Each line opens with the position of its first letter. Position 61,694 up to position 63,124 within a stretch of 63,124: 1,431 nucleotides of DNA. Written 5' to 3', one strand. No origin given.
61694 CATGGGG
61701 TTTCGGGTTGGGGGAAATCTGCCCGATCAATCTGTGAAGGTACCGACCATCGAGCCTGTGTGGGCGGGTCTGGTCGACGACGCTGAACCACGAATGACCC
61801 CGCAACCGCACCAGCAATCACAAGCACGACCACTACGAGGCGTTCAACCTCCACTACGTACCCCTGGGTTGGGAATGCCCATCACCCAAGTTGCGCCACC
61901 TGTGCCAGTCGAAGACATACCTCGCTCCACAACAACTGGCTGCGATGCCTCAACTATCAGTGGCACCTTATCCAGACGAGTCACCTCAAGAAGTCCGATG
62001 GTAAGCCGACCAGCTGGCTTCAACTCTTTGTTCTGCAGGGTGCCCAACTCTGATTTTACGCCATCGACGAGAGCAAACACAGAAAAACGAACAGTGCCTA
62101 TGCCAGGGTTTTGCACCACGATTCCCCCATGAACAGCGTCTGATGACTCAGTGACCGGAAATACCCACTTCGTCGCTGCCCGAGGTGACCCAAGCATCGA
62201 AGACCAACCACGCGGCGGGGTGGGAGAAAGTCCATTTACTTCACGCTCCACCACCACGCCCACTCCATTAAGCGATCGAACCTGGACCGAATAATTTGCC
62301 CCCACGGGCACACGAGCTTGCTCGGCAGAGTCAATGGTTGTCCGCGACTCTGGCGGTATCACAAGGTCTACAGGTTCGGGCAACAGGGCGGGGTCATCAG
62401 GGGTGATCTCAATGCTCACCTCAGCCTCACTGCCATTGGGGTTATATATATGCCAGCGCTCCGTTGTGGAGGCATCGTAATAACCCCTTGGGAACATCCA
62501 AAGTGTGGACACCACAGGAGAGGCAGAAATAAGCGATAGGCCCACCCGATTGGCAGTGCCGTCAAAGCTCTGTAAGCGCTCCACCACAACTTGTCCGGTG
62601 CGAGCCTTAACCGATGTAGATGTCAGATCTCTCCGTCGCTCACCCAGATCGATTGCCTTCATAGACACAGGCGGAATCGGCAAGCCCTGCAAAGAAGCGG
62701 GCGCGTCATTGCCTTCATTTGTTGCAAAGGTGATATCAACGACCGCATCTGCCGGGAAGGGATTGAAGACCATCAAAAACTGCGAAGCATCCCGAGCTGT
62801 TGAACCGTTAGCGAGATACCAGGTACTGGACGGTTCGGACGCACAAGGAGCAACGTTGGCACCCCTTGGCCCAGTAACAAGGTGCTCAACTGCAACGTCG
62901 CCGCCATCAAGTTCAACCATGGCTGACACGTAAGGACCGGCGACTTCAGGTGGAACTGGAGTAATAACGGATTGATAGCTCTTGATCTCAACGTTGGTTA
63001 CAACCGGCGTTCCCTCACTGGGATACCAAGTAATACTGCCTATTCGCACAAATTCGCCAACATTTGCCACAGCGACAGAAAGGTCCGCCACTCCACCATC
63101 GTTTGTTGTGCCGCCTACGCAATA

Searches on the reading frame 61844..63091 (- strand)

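Call 48: search_protein_families(library=pfam, proteins=[window:61844-63091:-], max_evalue=0.00001)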
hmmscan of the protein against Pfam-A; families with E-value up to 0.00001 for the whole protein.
window:61844-63091:- (415 aa): 1 family
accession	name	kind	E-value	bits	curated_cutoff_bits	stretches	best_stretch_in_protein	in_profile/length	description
PF18986.5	DUF5719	-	3.6e-13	49.8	26.2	1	76-168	39-132/319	Family of unknown function (DUF5719)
